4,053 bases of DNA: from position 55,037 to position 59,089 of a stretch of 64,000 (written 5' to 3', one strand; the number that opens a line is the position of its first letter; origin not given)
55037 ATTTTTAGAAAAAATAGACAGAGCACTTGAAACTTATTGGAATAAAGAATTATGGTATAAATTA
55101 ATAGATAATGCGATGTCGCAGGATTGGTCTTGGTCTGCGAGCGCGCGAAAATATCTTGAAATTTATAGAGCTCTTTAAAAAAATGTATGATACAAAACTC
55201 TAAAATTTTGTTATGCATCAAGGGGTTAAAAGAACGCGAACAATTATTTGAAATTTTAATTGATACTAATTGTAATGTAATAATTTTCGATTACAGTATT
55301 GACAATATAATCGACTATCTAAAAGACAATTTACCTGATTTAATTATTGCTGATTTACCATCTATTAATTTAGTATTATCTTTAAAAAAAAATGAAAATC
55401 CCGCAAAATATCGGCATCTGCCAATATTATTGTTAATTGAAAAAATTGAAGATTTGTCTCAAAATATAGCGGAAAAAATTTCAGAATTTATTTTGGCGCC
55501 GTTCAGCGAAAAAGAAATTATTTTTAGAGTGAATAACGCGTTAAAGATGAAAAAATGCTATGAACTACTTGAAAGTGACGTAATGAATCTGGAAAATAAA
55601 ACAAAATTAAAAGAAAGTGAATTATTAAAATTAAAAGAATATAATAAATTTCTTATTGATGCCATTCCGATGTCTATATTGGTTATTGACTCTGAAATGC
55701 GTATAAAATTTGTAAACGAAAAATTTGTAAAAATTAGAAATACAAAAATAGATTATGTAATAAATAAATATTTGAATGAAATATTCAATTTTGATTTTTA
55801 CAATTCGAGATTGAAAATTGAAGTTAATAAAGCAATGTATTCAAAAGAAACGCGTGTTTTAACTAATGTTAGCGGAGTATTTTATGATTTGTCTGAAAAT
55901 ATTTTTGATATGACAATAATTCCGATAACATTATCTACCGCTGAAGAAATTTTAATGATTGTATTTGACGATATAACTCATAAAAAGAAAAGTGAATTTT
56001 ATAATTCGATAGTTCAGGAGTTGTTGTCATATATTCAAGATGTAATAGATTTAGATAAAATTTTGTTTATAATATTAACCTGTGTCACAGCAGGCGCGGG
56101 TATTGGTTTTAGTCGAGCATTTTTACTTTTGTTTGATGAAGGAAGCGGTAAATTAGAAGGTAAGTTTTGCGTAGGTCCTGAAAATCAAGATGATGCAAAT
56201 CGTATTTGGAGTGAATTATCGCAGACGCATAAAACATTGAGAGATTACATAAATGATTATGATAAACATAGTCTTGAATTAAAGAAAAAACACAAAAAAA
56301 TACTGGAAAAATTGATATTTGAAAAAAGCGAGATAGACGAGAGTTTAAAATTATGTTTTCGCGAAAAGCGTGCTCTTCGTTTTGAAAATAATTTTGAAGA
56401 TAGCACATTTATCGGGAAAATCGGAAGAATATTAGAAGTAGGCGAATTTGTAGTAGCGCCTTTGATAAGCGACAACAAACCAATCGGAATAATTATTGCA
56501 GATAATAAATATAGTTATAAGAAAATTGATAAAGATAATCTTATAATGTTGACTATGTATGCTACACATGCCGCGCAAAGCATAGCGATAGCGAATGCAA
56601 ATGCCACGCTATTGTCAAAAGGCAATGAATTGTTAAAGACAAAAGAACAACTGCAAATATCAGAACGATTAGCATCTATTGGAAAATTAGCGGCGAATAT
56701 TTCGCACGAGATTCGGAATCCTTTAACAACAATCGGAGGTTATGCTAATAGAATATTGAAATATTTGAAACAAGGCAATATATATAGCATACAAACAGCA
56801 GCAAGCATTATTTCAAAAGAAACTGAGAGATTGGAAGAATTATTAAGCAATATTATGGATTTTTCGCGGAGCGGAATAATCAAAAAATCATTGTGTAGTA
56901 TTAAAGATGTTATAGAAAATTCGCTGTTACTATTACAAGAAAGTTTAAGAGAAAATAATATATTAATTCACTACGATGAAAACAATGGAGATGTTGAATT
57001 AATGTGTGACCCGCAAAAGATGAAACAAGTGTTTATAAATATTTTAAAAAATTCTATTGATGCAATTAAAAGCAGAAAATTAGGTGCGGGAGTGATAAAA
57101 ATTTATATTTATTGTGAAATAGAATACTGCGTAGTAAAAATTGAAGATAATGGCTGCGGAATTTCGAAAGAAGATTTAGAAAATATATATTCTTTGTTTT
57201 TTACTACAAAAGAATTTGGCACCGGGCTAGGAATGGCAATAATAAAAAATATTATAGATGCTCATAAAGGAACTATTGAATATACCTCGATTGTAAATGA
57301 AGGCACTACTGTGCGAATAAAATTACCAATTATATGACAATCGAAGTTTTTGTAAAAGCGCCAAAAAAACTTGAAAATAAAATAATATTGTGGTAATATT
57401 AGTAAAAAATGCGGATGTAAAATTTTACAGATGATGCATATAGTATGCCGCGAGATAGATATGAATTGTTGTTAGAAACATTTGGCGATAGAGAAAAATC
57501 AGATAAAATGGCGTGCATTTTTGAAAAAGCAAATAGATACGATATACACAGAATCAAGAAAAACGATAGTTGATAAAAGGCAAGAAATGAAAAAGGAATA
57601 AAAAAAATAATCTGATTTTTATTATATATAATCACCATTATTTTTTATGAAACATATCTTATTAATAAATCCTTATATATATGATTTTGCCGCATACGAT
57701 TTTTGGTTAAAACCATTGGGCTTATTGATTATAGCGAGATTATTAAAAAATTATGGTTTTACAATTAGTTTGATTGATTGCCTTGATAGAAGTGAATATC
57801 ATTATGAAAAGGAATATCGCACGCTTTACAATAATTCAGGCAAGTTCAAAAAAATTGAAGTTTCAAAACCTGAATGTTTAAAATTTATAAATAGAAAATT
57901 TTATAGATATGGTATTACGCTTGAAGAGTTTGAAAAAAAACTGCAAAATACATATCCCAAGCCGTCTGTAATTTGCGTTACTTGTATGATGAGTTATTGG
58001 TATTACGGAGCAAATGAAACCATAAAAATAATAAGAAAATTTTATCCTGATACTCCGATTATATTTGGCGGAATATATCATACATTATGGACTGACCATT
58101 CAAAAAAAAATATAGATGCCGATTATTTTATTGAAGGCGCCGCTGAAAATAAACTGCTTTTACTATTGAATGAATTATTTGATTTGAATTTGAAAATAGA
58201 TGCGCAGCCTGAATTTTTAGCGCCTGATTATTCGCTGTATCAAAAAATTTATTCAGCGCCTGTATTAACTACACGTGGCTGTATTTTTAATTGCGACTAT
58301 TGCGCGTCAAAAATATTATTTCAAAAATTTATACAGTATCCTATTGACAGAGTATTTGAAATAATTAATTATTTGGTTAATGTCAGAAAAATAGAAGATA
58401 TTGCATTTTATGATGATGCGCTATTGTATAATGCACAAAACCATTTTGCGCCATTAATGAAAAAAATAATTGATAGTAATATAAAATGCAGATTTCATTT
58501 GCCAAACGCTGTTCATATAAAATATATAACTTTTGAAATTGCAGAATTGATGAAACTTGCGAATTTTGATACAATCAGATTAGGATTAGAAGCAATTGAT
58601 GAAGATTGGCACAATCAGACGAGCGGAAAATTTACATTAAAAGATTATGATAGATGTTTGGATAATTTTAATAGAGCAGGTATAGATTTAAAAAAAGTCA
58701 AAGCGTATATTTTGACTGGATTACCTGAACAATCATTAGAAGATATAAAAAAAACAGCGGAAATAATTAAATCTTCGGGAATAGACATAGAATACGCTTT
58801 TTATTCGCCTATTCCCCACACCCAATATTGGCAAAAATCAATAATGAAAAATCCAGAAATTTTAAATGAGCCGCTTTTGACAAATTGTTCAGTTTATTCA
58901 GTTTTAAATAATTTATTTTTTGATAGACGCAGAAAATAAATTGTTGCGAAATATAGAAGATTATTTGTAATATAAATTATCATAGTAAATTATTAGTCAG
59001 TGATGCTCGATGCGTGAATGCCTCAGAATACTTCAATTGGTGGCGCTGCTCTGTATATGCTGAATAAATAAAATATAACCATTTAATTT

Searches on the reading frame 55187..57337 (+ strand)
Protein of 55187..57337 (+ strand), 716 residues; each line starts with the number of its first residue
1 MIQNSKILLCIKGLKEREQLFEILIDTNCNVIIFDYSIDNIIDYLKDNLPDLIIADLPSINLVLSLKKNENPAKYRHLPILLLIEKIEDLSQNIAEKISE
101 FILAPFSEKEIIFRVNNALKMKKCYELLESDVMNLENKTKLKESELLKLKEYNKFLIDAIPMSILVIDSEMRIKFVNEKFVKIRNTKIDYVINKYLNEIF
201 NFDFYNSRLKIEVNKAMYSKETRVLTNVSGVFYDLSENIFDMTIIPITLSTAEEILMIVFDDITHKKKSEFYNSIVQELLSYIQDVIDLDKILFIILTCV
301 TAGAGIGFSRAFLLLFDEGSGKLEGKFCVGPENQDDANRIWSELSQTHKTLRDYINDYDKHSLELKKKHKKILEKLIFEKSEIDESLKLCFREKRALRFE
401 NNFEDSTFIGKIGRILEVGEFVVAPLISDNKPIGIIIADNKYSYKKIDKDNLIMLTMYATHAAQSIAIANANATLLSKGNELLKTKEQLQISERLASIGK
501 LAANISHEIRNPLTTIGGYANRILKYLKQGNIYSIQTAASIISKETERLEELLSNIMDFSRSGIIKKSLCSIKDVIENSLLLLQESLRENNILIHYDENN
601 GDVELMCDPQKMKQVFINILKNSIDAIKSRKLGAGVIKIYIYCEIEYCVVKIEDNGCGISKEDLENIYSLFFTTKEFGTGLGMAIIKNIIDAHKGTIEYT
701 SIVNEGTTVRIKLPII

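Call 13: find_encoding_contigs(protein=window:55187-57337:+, flank=10000, max_places=2)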
Protein window:55187-57337:+ (716 aa): 1 contig read that carries it; 1 place shown.
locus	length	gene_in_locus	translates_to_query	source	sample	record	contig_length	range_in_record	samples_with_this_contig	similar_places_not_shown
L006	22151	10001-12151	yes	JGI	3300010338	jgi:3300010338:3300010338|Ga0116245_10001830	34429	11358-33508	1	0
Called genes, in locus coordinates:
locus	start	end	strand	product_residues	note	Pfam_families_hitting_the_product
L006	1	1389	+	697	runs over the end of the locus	PF13414:TPR_11, PF14559:TPR_19, PF13424:TPR_12, PF13414:TPR_11, PF13414:TPR_11, PF00515:TPR_1, PF13181:TPR_8, PF13424:TPR_12, +45 more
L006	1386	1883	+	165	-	PF01936:NYN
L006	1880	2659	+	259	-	PF01061:ABC2_membrane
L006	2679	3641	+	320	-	PF02899:Phage_int_SAM_1, PF00589:Phage_integrase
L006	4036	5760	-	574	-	PF02690:Na_Pi_cotrans, PF01895:PhoU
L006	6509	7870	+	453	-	PF14238:DUF4340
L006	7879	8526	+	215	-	PF00702:Hydrolase, PF08282:Hydrolase_3 (weak), PF13419:HAD_2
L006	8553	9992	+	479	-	PF08323:Glyco_transf_5, PF00534:Glycos_transf_1, PF13692:Glyco_trans_1_4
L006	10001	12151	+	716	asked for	PF00512:HisKA, PF02518:HATPase_c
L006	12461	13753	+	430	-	PF02310:B12-binding (faint), PF04055:Radical_SAM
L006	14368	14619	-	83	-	PF00313:CSD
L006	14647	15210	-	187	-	PF08207:EFP_N, PF01132:EFP, PF09285:Elong-fact-P_C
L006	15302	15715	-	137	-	-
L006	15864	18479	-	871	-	PF01411:tRNA-synt_2c, PF07973:tRNA_SAD, PF02272:DHHA1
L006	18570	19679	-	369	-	PF13487:HD_5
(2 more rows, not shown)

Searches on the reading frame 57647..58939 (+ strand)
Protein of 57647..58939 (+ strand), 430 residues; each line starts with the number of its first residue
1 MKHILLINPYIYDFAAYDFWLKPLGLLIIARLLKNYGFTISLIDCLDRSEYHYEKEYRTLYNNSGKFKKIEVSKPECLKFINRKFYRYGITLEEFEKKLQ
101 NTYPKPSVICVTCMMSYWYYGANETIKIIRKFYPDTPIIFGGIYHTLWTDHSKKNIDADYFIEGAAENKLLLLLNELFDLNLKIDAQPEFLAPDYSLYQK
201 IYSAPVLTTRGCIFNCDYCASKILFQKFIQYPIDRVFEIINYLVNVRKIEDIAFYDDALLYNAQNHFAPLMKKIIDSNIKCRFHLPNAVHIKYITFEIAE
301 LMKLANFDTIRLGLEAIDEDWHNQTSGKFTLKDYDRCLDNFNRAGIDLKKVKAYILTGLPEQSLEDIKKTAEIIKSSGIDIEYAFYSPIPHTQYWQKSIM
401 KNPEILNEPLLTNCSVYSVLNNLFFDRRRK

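Call 36: search_protein_families(library=pfam, proteins=[window:57647-58939:+], max_evalue=0.00001)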
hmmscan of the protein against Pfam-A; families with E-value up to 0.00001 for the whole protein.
window:57647-58939:+ (430 aa): 2 families
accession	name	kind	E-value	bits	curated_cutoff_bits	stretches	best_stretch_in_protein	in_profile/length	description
PF04055.27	Radical_SAM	-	6.5e-16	59.4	29.5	1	207-372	2-164/166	Radical SAM superfamily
PF02310.24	B12-binding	-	4.5e-08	33.4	32.1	0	93-169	41-116/121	B12 binding domain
